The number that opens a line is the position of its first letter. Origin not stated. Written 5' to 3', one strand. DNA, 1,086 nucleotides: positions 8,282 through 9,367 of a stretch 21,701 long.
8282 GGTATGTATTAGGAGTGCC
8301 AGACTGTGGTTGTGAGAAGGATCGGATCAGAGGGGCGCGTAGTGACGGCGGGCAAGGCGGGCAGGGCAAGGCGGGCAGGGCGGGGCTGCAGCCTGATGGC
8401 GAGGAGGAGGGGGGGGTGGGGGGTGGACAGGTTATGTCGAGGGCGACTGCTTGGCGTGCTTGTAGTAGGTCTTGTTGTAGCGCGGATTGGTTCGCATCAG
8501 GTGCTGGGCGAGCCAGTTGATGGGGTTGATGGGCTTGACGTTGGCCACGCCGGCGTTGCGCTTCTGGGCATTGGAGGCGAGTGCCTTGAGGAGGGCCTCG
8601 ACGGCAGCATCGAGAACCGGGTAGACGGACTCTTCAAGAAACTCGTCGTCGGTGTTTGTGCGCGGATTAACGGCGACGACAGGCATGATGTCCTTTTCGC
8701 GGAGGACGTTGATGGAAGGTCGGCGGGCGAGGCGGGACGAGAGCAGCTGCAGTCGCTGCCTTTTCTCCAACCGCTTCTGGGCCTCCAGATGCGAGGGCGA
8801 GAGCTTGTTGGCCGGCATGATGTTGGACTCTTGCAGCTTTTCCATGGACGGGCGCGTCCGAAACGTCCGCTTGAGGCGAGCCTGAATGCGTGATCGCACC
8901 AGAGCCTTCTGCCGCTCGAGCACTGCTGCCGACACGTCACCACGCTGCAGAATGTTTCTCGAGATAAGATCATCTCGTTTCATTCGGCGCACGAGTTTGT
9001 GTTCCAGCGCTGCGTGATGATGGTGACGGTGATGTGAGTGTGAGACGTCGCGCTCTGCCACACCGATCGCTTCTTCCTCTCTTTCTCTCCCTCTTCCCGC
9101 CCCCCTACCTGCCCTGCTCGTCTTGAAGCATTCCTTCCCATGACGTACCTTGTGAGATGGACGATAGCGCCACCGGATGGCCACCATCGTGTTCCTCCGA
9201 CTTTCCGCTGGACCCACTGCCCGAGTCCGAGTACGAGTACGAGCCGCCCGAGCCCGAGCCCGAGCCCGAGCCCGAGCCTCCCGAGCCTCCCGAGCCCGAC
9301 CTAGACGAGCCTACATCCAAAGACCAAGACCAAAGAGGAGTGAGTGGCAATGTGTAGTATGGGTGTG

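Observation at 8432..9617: Small protein combining three RPEL (G-actin-binding) motifs with a C-terminal Dpy-30 dimerisation/docking motif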

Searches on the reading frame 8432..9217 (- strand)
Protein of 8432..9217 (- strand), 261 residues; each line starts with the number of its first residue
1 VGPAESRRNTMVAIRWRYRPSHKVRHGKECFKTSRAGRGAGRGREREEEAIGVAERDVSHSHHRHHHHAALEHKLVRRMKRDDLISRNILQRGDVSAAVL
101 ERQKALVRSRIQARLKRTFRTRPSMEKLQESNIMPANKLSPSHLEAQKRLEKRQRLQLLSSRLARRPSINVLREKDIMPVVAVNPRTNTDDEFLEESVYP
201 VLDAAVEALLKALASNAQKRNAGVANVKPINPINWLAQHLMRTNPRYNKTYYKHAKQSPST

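Call 4: search_protein_families(library=pfam, proteins=[window:8432-9217:-], max_evalue=10)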
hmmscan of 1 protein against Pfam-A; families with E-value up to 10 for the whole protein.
window:8432-9217:- (261 aa): 3 families
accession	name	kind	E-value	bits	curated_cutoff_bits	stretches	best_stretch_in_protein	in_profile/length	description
PF05186.18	Dpy-30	-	3e-05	24.1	22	1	224-244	21-41/42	Dpy-30 motif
PF03795.20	YCII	-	0.024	15.5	24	1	130-232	11-93/95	YCII-related domain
PF02755.20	RPEL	-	0.04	14.1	23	1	71-91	2-22/24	RPEL repeat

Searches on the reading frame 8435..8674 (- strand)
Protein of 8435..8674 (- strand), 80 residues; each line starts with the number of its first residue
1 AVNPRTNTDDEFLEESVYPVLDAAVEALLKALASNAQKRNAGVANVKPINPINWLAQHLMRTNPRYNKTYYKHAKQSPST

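Call 28: search_solved_structures(query=A1, max_evalue=10, show_alignments=3)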
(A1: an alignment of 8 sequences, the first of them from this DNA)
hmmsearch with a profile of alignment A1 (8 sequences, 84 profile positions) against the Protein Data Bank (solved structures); distinct sequences matched with E-value up to 10: 19.
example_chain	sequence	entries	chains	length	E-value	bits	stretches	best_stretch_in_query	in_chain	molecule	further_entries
9fqr_Xl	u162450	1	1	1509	2.4e-12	50.3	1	9-73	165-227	A-kinase anchoring protein 14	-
4rt4_A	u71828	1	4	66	2.6e-07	34.2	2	3-36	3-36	Protein dpy-30 homolog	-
4riq_A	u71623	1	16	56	7.3e-07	32.7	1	6-71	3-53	Protein dpy-30 homolog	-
7n6g_4I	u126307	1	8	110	1e-06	32.3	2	3-36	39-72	DPY30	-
4rta_A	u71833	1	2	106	1.1e-06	32.2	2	3-36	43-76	Protein dpy-30 homolog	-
9ijj_3X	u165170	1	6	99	1.5e-06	31.8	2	3-36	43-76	Protein dpy-30 homolog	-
9yl3_P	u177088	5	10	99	1.5e-06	31.8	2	3-36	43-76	Protein dpy-30 homolog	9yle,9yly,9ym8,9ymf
6e2h_E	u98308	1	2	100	1.5e-06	31.7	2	3-36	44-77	Protein dpy-30 homolog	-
3g36_A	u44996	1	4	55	1.6e-06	31.7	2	49-72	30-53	Protein dpy-30 homolog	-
6pwv_E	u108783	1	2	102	1.6e-06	31.6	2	3-36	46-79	Protein dpy-30 homolog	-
7ud5_P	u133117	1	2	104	1.7e-06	31.5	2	3-36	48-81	Protein dpy-30 homolog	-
8j07_X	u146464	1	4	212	0.0026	21.4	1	31-72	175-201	Nucleoside diphosphate kinase homolog 5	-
9d2f_D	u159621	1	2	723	0.018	18.7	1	45-70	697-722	Adenylate kinase 7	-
9fqr_HX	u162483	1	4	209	0.046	17.3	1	49-72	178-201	NME/NM23 family member 5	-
9fqr_Xc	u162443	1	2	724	0.048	17.3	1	49-69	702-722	Adenylate kinase 7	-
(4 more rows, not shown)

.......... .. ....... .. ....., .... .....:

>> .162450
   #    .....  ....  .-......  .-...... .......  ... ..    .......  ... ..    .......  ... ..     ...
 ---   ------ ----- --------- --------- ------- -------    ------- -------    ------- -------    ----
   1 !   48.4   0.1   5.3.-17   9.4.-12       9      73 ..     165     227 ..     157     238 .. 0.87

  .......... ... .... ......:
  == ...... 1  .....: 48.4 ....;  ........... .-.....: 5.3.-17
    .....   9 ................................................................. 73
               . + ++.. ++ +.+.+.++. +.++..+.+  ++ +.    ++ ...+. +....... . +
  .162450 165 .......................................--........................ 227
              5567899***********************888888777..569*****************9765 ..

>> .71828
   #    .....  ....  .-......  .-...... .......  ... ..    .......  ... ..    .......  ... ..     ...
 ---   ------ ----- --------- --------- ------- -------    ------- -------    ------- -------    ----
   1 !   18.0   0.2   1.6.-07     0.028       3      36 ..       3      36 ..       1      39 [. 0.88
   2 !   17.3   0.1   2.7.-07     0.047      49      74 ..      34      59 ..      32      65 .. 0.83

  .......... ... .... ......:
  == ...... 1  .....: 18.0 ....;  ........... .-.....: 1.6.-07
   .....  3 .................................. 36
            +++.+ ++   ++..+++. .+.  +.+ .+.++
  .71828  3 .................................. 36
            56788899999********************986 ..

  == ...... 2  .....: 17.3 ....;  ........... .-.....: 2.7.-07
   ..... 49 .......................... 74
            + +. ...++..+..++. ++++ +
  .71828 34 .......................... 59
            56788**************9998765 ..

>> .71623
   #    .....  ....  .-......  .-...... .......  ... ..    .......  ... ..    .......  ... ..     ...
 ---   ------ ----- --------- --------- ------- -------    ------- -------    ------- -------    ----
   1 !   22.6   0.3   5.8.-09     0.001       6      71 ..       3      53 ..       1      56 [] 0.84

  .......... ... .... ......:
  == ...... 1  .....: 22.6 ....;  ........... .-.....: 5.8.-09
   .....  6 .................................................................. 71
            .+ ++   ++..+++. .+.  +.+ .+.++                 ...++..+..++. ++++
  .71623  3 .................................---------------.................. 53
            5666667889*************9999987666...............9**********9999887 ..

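Call 33: predict_structure(alignment_id=A1)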
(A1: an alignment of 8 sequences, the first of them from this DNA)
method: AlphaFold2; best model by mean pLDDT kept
length: 80 residues; sequences in the alignment: 8
mean_pLDDT: 77.0   pTM: 0.54
mean pLDDT of the five models: 77.0, 77.0, 75.0, 74.3, 73.3
residues with pLDDT >= 90: 22; 70-90: 33; 50-70: 17; < 50: 8
segments of 3 or more residues with pLDDT < 50: 1-3
pLDDT, mean of each block of 10 residues (from residue 1): 60 86 92 91 87 89 63 48
secondary structure, 60 per line:
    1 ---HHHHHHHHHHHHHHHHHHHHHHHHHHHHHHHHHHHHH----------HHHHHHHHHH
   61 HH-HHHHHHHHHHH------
elements in order: H4-40 H51-62 H64-74

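Call 36: fold_search(model_id=the predicted structure, library=pdb)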
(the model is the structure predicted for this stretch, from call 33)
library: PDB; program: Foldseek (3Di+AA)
matches with E <= 10: 6; with E <= 0.001: 0
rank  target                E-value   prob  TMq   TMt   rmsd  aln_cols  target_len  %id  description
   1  4e6n_A                4.0e+00  0.13  0.38  0.09  14.3        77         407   17  Crystal structure of bacterial Pnkp-C/Hen1-N heterodimer (released 2012-08-01)
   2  4drf_A                4.8e+00  0.11  0.35  0.08  10.6        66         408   20  Crystal Structure of Bacterial Pnkp-C/Hen1-N Heterodimer (released 2012-08-01)
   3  5x11_E                7.5e+00  0.06  0.32  0.15  14.8        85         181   16  Crystal structure of Bacillus subtilis PadR in complex with operator DNA (released 2017-11-22)
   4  6spb_Y                8.5e+00  0.07  0.33  0.43  11.1        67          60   18  Pseudomonas aeruginosa 50s ribosome from a clinical isolate with a mutation in uL6 (released 2019-10-16)
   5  8wkq_P                8.5e+00  0.03  0.22  0.20  12.1        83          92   13  Cryo-EM structure of the MS ring (C1) with export apparatus and proximal rod within the flagellar motor-hook complex i (released 2024-09-04)
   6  8rwg_3                9.6e+00  0.06  0.30  0.36   8.4        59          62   15  PAO1 wild-type ribosome, R, reference map (released 2025-02-12)
